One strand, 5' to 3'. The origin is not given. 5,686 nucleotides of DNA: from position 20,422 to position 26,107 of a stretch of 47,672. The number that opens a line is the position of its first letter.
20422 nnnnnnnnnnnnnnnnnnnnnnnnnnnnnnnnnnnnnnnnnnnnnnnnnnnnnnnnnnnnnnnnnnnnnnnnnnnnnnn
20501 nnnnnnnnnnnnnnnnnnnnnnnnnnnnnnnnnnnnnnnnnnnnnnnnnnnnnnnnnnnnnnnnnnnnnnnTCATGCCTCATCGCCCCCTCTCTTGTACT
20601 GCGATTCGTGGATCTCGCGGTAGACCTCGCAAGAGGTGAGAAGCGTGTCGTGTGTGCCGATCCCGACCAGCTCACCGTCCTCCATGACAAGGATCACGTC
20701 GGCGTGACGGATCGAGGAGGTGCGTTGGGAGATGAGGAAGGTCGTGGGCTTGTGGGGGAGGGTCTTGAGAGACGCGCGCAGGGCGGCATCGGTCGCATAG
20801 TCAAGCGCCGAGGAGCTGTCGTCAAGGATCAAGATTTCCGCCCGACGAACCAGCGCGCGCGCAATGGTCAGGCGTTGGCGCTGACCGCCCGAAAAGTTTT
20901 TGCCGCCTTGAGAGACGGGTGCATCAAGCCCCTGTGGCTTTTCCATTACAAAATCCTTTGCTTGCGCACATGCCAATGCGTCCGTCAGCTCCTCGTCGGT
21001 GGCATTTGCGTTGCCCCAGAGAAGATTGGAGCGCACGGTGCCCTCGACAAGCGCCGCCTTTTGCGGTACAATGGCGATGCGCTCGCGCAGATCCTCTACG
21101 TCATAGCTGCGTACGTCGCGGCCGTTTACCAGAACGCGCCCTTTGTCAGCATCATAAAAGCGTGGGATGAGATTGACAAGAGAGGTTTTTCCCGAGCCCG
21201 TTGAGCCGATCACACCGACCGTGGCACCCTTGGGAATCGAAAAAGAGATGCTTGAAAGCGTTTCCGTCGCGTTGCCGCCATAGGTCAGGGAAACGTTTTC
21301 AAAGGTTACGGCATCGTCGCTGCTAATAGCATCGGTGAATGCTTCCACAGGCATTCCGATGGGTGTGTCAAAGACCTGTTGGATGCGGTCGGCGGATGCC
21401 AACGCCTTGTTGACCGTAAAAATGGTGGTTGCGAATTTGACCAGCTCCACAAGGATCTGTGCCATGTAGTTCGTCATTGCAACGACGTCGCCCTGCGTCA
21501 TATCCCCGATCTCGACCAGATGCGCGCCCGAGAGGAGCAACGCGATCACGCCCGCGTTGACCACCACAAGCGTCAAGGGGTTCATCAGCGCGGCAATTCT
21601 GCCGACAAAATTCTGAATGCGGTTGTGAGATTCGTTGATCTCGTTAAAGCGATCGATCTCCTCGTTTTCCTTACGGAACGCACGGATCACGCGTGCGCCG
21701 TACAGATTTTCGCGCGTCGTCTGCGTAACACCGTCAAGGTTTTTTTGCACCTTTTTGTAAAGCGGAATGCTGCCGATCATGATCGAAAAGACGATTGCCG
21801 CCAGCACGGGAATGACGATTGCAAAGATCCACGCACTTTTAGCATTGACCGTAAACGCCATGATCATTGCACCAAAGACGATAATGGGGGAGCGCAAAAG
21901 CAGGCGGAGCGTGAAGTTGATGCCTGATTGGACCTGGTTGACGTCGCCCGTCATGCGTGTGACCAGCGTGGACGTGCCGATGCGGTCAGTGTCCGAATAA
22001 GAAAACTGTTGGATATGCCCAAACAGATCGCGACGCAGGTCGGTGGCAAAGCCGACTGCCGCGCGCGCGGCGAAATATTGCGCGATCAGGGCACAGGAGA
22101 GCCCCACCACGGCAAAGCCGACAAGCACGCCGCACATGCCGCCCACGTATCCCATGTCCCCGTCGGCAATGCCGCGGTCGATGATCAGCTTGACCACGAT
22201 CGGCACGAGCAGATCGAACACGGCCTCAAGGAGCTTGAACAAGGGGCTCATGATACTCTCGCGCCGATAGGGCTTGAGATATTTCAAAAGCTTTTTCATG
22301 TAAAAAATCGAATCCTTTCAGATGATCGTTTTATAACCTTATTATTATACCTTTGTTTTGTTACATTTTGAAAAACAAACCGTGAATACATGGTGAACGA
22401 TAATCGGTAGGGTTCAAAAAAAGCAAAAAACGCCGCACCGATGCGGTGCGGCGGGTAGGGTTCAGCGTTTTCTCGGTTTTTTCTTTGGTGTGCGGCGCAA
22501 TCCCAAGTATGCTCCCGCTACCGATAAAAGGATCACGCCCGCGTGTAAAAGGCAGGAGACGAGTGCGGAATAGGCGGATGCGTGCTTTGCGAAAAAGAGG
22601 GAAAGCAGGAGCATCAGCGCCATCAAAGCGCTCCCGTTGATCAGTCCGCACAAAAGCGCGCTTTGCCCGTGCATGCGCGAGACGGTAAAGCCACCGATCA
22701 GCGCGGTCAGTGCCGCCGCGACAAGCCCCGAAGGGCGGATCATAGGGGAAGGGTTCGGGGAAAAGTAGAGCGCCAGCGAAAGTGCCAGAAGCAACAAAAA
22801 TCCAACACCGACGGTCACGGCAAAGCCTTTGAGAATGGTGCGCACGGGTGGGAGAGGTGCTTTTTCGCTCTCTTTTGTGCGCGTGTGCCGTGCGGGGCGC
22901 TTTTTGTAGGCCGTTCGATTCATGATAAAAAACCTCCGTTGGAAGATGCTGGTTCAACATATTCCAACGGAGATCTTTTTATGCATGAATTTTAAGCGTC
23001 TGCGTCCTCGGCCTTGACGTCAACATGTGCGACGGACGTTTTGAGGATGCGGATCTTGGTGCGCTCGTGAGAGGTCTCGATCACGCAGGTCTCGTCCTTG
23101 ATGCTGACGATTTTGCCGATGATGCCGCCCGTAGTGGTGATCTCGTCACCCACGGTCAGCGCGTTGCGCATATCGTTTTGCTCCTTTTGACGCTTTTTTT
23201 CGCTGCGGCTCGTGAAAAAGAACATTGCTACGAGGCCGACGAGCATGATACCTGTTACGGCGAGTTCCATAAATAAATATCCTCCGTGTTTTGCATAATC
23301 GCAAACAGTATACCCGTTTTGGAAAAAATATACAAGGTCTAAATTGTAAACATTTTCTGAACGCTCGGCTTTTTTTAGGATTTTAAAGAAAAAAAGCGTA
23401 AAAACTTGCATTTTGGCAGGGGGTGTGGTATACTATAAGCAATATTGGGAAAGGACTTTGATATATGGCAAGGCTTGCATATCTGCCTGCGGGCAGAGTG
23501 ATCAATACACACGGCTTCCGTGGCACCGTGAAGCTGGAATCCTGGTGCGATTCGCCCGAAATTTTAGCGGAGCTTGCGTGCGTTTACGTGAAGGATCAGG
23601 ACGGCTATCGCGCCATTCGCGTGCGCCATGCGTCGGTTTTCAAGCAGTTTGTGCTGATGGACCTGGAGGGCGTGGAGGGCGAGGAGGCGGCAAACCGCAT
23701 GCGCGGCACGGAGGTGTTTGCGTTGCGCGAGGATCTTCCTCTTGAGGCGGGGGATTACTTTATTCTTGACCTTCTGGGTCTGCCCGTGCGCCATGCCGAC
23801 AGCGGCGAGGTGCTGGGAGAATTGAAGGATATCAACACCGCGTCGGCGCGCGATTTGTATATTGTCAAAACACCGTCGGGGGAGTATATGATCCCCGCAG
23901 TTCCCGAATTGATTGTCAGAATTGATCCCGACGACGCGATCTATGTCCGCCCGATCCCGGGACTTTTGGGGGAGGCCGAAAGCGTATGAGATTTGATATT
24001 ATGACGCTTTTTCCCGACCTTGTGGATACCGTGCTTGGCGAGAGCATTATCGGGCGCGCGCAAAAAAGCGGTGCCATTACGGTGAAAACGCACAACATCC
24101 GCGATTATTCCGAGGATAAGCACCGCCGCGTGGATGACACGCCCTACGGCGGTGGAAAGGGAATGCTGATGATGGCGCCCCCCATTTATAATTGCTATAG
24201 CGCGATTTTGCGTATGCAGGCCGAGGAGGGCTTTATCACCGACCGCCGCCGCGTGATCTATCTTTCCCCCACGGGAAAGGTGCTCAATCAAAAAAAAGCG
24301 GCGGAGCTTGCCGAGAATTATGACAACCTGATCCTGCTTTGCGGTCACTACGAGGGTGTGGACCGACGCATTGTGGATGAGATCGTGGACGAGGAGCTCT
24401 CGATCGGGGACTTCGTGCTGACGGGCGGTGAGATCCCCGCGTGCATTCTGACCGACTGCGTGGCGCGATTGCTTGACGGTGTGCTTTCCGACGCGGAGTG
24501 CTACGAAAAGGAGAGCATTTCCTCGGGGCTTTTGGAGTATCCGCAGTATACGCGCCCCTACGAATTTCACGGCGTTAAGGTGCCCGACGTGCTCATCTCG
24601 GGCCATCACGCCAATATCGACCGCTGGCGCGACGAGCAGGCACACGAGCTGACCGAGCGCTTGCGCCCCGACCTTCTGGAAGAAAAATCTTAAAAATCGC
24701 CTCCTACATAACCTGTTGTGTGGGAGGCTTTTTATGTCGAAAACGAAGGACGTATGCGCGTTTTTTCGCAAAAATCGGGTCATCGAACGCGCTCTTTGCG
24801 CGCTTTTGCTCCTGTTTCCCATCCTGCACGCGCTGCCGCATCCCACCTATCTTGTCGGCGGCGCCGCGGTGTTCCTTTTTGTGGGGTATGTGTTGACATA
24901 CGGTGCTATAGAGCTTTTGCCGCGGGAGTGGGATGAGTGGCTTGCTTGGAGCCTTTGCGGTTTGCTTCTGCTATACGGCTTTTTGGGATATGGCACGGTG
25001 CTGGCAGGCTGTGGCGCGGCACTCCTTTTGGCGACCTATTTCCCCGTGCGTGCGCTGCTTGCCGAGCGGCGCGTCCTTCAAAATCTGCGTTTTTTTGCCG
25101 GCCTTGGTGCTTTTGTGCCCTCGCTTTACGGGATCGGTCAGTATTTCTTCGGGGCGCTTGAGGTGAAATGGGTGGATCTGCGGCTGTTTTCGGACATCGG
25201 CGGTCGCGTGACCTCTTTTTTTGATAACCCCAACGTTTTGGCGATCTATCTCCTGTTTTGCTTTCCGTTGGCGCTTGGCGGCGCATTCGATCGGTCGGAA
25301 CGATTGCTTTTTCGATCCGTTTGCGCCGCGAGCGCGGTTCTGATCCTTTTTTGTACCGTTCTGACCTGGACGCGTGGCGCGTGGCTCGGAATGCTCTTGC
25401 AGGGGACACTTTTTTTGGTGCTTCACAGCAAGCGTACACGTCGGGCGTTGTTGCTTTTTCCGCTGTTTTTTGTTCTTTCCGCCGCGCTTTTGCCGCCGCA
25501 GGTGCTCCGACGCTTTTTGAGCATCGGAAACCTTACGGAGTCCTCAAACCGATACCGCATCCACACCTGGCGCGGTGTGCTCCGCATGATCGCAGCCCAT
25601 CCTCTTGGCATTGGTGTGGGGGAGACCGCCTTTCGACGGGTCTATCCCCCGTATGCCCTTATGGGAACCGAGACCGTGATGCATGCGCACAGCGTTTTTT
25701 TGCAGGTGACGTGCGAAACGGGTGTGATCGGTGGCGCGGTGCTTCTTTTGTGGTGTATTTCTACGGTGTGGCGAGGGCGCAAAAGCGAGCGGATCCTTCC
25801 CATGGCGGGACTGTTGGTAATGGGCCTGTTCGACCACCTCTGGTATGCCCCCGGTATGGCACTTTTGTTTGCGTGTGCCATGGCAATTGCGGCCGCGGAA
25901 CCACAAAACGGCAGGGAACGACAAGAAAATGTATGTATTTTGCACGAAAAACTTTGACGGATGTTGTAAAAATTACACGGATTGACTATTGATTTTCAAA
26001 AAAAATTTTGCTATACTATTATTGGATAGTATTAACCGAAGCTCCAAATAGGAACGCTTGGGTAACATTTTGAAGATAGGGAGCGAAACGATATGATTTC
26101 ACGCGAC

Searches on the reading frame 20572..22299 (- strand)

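Call 16: search_protein_families(library=pfam, proteins=[window:20572-22299:-], max_evalue=0.00001)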
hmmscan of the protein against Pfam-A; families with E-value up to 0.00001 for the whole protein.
window:20572-22299:- (575 aa): 3 families
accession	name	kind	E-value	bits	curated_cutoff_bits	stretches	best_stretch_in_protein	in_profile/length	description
PF00664.28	ABC_membrane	-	1.8e-49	169.3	28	1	16-283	2-271/274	ABC transporter transmembrane region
PF00005.33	ABC_tran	-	4e-29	102.4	25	1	348-495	1-135/137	ABC transporter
PF02463.25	SMC_N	-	3.1e-06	27.2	40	0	383-538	105-210/220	RecF/RecN/SMC N terminal domain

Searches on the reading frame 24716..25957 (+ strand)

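Call 96: search_protein_families(library=pfam, proteins=[window:24716-25957:+], max_evalue=0.00001)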
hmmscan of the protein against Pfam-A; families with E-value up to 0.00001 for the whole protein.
window:24716-25957:+ (413 aa): 1 family
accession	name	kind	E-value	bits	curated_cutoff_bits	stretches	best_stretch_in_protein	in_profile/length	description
PF04932.20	Wzy_C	-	5.5e-22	78.6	31.7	1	206-344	2-149/149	O-Antigen ligase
